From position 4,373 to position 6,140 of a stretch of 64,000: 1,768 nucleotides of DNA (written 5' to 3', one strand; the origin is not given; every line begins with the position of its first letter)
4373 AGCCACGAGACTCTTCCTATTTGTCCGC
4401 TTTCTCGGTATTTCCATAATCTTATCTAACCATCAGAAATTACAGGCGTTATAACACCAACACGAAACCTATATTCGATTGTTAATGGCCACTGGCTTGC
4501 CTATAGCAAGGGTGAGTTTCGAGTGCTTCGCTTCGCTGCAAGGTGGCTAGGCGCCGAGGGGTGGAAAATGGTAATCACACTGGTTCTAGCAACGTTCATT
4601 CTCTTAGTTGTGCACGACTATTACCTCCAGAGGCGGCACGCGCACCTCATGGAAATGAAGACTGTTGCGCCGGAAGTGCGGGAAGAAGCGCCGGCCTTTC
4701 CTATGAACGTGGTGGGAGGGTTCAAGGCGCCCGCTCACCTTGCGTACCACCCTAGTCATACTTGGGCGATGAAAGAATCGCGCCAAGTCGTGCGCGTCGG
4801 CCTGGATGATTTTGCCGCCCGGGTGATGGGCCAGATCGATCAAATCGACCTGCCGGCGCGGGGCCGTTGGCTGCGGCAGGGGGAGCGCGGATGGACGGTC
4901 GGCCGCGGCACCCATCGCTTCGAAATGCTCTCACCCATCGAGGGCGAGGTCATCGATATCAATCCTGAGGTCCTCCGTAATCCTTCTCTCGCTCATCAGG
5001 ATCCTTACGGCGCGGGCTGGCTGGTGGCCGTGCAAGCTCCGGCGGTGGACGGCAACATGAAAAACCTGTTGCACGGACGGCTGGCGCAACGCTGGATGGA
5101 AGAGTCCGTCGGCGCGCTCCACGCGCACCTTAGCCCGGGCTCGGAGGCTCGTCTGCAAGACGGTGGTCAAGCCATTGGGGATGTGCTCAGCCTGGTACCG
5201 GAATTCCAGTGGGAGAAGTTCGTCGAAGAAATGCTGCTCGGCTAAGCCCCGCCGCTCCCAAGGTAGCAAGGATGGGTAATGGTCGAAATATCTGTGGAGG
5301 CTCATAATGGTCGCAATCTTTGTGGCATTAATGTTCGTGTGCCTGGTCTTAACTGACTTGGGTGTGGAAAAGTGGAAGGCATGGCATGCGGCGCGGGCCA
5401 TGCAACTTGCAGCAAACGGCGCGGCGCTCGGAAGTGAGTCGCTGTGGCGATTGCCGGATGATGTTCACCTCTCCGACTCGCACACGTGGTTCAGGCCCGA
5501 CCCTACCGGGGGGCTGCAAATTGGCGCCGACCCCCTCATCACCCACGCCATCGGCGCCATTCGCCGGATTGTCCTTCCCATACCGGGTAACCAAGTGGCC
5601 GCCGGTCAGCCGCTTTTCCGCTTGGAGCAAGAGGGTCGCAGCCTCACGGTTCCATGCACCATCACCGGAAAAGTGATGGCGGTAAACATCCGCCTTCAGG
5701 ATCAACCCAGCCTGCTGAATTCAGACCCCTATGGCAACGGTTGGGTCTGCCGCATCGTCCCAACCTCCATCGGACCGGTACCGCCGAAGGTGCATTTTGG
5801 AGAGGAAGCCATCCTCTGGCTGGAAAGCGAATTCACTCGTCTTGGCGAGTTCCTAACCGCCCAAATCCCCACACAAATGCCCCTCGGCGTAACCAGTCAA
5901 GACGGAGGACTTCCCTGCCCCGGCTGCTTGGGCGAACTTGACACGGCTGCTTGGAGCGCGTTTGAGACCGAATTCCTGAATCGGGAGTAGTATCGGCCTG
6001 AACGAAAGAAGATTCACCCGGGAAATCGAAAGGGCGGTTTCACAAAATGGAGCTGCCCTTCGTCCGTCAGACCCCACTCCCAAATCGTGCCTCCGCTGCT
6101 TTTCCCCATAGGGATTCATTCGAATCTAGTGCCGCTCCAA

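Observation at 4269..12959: Sigma-54-wired HybA/HybB-like membrane redox module with two tethered GcvH-like proteins and no catalytic subunit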

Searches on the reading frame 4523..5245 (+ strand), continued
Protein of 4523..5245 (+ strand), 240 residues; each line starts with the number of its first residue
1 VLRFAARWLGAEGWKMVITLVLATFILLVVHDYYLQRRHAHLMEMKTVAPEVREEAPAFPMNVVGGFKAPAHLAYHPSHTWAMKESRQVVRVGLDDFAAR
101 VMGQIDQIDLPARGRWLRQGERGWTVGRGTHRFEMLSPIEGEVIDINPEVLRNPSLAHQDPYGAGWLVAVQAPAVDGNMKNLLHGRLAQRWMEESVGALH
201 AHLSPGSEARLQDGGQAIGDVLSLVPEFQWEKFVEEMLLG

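Call 58: find_related_loci(query=A4, collection=metagenome_contigs, flank=10000)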
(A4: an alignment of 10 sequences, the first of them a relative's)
Query A4 (239 aa) in metagenome_contigs; peptide patterns used: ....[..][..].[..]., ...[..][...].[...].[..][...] (x = any residue, [..] = any of these).
600 stretches matched a pattern (row limit reached: there are more); 394 encode a relative of the query (tblastn E <= 1e-3); the best 80 are kept; 80 distinct loci.
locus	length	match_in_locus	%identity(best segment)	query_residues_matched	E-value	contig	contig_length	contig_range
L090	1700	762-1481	78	1-239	5e-129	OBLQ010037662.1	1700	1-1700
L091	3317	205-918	68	1-235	1e-105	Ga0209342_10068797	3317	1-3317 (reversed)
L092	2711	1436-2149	65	1-235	5e-102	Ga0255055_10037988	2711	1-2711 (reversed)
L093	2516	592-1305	66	1-235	2e-102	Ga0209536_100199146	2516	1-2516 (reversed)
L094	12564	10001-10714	64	1-235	2e-98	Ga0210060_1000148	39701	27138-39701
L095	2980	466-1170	64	1-232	6e-101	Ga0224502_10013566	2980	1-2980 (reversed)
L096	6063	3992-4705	65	1-235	3e-98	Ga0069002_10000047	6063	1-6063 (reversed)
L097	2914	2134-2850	64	1-235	6e-100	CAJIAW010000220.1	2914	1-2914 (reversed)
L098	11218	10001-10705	64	1-232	6e-97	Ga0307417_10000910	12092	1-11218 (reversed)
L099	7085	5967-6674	61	1-235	6e-97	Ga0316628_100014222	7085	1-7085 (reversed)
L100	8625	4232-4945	61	1-235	1e-90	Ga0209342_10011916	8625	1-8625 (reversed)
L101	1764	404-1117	61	1-235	5e-95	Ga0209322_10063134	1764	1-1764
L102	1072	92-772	57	1-235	3e-88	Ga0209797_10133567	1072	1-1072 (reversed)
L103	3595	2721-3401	53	1-236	2e-81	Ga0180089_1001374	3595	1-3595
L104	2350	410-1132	53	1-238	6e-83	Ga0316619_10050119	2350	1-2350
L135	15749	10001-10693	49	1-237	4e-71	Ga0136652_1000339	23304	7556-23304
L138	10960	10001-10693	48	1-236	2e-70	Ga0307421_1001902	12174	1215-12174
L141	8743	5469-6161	48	1-236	2e-70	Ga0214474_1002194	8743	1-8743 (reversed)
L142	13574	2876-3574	50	1-238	4e-70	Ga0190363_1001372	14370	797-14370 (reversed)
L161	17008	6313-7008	45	1-236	3e-67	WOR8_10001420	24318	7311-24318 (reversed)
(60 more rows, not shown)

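Call 65: search_protein_families(library=pfam, proteins=[L135:10743-11642:+, L161:920-1714:+, L161:1770-2948:+, L142:393-701:+, L142:3529-3951:+, L141:1167-3230:-, L138:5030-5698:-], max_evalue=0.01)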
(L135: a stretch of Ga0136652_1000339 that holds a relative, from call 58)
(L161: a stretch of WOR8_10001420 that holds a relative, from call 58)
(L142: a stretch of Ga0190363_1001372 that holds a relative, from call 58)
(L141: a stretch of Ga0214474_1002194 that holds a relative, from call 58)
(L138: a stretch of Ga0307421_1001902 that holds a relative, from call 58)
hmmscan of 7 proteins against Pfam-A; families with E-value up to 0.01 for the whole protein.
L135:10743-11642:+ (299 aa): 1 family
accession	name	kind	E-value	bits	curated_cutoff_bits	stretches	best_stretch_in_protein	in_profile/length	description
PF01597.25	GCV_H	-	8.1e-19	68.2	22.2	1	108-221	2-113/122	Glycine cleavage H-protein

L161:920-1714:+ (264 aa): 2 families
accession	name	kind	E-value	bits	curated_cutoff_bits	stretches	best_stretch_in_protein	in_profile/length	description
PF00072.30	Response_reg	-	8.8e-27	93.9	30.2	1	7-116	1-110/111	Response regulator receiver domain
PF01597.25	GCV_H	-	7e-17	61.9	22.2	1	147-254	3-108/122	Glycine cleavage H-protein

L161:1770-2948:+ (392 aa): 4 families
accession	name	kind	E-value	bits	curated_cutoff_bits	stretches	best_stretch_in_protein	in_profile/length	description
PF00072.30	Response_reg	-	1.7e-31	109.1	30.2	1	67-177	1-111/111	Response regulator receiver domain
PF01597.25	GCV_H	-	8.8e-16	58.4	22.2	1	224-338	5-118/122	Glycine cleavage H-protein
PF23198.2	PDE8A_N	-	0.0003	21.2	29.6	1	69-143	15-90/147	PDE8A-like, N-terminal domain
PF05896.17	NQRA_N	-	0.0076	16.9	25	0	261-295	47-80/94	NqrA N-terminal barrel-sandwich hybrid domain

L142:393-701:+ (102 aa): 0 families

L142:3529-3951:+ (140 aa): 3 families
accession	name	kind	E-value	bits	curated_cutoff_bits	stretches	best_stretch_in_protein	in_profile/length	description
PF02085.21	Cytochrom_CIII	-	1e-10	42.3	22.9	1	52-134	16-101/101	Class III cytochrome C family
PF12773.13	DZR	-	5.7e-05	23.6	27.3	1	71-133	1-44/45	Double zinc ribbon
PF14522.11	Cytochrome_C7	-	7.3e-05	23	24.8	0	77-135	8-67/67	Cytochrome c7 and related cytochrome c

L141:1167-3230:- (687 aa): 9 families
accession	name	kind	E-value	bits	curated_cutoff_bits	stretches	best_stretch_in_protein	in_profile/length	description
PF09699.15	Paired_CXXCH_1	-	1.5e-15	57.1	20.6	2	416-456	1-40/41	Doubled CXXCH motif (Paired_CXXCH_1)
PF14522.11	Cytochrome_C7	-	9e-13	48.3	24.8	1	133-194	5-66/67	Cytochrome c7 and related cytochrome c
PF14537.11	Cytochrom_c3_2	-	2e-10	41.4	25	2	366-453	1-79/79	Cytochrome c3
PF13435.11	Cytochrome_C554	-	2.5e-07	31.9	20.8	1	142-219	2-84/84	Cytochrome c554 and c-prime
PF22678.1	Cytochrom_c_NrfB-like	-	2.2e-06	28.5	27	0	400-486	1-74/89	Cytochrome c-type protein NrfB-like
PF02085.21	Cytochrom_CIII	-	1.1e-05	26.1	22.9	1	107-194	19-101/101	Class III cytochrome C family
PF13405.12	EF-hand_6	-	5.3e-05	23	25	0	519-542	7-30/30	EF-hand domain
PF13499.12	EF-hand_7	-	0.00029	21.5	30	0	519-551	9-43/67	EF-hand domain pair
PF00036.39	EF-hand_1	-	0.00037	20.3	25.4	0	519-541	7-29/29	EF hand domain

L138:5030-5698:- (222 aa): 1 family
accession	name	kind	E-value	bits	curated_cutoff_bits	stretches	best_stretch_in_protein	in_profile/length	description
PF01292.26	Ni_hydr_CYTB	-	1.6e-23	83.9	30.1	1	20-211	2-177/179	Prokaryotic cytochrome b561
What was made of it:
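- GcvH-fold domains are fused to receiver domains (call 65).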

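Call 88: search_protein_families(library=ncbifam, proteins=[L135:7852-8733:+, L135:8730-10022:+, L135:10001-10696:+, L135:7017-7715:+, L135:14794-15339:+, L142:393-701:+], max_evalue=0.00001)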
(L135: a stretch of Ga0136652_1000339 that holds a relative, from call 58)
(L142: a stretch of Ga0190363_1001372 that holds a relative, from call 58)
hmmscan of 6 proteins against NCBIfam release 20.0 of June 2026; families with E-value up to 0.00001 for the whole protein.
L135:7852-8733:+ (293 aa): 18 families
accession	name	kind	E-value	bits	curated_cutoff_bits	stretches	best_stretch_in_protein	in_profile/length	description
NF045715.1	sulf_resp_HmcB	equivalog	7.8e-104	347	420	1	5-284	2-285/307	sulfate respiration complex iron-sulfur protein HmcB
NF008134.0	PRK10882.1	equivalog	1.6e-67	227.9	263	1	3-244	2-276/329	hydrogenase 2 operon protein HybA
TIGR01582.1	FDH-beta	equivalog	2.1e-40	138.6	334.7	1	42-233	22-220/283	formate dehydrogenase subunit beta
TIGR02951.1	DMSO_dmsB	equivalog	1e-32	113.4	214.1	1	42-201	2-157/161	DMSO/selenate family reductase complex B subunit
NF045797.1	DsrO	equivalog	5.4e-31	107.8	200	1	2-208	2-213/235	sulfate reduction electron transfer complex DsrMKJOP subunit DsrO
NF011569.0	PRK14993.1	equivalog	1.4e-29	103.2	416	1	23-197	27-188/244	tetrathionate reductase subunit TtrB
TIGR03149.1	cyt_nit_nrfC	equivalog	9.9e-26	90.5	377.6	1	40-211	37-198/225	cytochrome c nitrite reductase Fe-S protein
NF038355.1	FDH3_beta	equivalog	5e-21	75.5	240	1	44-207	5-174/180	formate dehydrogenase FDH3 subunit beta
TIGR03478.1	DMSO_red_II_bet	subfamily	1.3e-19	70.3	480.7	1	103-195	126-218/321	DMSO reductase family type II enzyme, iron-sulfur subunit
NF009408.0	PRK12769.1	equivalog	1.2e-18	66.6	1003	1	44-208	5-158/659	formate-dependent uric acid utilization protein AegA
NF041782.1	mnquin_red_QrcC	equivalog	4.1e-18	65.9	400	1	43-160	2-122/239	menaquinone reductase iron-sulfur cluster-binding subunit QrcC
NF009451.0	PRK12809.1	equivalog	2.1e-17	62.7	1154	1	44-193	5-135/639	formate-dependent uric acid utilization protein YgfT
NF041715.1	arsenate_red_ArrB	equivalog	6.1e-17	61.9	450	1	42-157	3-107/233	arsenate respiratory reductase iron-sulfur subunit ArrB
NF042979.1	EthbenzDh_ebdB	equivalog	9.6e-17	60.8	740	1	103-196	148-241/354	ethylbenzene dehydrogenase subunit beta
TIGR01660.1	narH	equivalog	2.8e-12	45.8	524.05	1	101-187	176-262/492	nitrate reductase subunit beta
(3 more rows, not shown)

L135:8730-10022:+ (430 aa): 3 families
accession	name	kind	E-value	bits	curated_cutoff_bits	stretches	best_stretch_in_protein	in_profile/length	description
NF045714.1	sulf_resp_HmcC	equivalog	7.1e-126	420.5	550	1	31-405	1-374/376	sulfate respiration complex protein HmcC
NF008133.1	PRK10881.1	equivalog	1.4e-74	251.9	450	1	25-400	6-375/377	Ni/Fe-hydrogenase cytochrome b subunit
NF041784.1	mnquin_red_QrcD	equivalog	2.5e-16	60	570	1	34-398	21-400/408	menaquinone reductase integral membrane subunit QrcD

L135:10001-10696:+ (231 aa): 4 families
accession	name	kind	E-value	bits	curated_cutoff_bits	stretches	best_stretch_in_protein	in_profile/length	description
NF002270.0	PRK01202.1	subfamily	2.7e-25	88.6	117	1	57-180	3-126/129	glycine cleavage system protein GcvH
TIGR00527.1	gcvH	equivalog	3.3e-20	72.5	115.85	1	58-171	2-116/129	glycine cleavage system protein GcvH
TIGR03077.1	not_gcvH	equivalog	2.9e-13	49.8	144.05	1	64-158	2-97/110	glycine cleavage protein H-like protein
NF045810.1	GcvH_rel_desulf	equivalog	1.1e-08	35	150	1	57-162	11-116/167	GcvH-related protein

L135:7017-7715:+ (232 aa): 4 families
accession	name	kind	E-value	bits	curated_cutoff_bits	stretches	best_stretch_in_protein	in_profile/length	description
NF002270.0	PRK01202.1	subfamily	4.7e-27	94.3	117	1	55-174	3-121/129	glycine cleavage system protein GcvH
TIGR00527.1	gcvH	equivalog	4.6e-21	75.2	115.85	1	56-175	2-121/129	glycine cleavage system protein GcvH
TIGR03077.1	not_gcvH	equivalog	3.2e-15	56.1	144.05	1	61-158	1-98/110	glycine cleavage protein H-like protein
NF045810.1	GcvH_rel_desulf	equivalog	9.2e-10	38.5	150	1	57-165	13-120/167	GcvH-related protein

L135:14794-15339:+ (181 aa): 2 families
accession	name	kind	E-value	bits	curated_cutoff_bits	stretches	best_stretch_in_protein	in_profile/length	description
NF033823.0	archmetzin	subfamily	1.4e-45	155.2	145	1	4-171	2-169/170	archaemetzincin family Zn-dependent metalloprotease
NF033824.1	Myxo_non_zincin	equivalog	2.2e-24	86.1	250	1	5-171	6-168/174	non-proteolytic archaemetzincin-like protein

L142:393-701:+ (102 aa): 0 families
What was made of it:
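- On Hmc complex (HmcABCDEF): The sister clade scores 420 (call 88).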

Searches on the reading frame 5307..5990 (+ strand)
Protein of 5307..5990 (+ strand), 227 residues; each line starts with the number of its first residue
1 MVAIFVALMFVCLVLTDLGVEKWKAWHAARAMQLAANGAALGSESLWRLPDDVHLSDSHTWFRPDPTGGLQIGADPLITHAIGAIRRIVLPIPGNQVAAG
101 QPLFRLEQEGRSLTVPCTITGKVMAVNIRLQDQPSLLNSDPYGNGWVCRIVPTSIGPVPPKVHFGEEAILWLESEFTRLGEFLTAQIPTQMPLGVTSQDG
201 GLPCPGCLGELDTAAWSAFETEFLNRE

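Call 4: search_protein_families(library=pfam, proteins=[window:5307-5990:+], max_evalue=0.01)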
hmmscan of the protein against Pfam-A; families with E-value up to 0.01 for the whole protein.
window:5307-5990:+ (227 aa): 1 family
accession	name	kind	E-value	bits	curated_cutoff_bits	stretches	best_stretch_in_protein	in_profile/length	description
PF01597.25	GCV_H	-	8.9e-16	58.3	22.2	1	56-154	4-102/122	Glycine cleavage H-protein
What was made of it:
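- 5307..5990 (+): GcvHL2: a divergent paralogue (23% identical) with the same architecture. Pfam GCV_H E=9e-16 (call 4).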

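Call 5: search_protein_families(library=ncbifam, proteins=[window:5307-5990:+], max_evalue=0.01)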
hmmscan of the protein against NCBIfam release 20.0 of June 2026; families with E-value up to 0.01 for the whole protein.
window:5307-5990:+ (227 aa): 5 families
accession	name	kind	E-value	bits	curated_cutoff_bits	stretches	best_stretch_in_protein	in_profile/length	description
NF002270.0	PRK01202.1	subfamily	3.1e-16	59.3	117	1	49-152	4-107/129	glycine cleavage system protein GcvH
TIGR00527.1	gcvH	equivalog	2.5e-14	53.4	115.85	1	49-151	2-104/129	glycine cleavage system protein GcvH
TIGR03077.1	not_gcvH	equivalog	1e-08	35.2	144.05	1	56-148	3-95/110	glycine cleavage protein H-like protein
NF045810.1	GcvH_rel_desulf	equivalog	0.0048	16.6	150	1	94-153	58-115/167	GcvH-related protein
TIGR01348.1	PDHac_trf_long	equivalog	0.008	14.8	552.1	0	92-132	22-217/587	dihydrolipoyllysine-residue acetyltransferase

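Call 65: search_protein_families(library=pfam, proteins=[window:5307-5990:+], max_evalue=0.01)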
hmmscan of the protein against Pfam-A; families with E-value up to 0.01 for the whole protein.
window:5307-5990:+ (227 aa): 1 family
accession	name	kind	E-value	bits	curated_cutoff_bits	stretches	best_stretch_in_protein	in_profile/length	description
PF01597.25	GCV_H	-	8.9e-16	58.3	22.2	1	56-154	4-102/122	Glycine cleavage H-protein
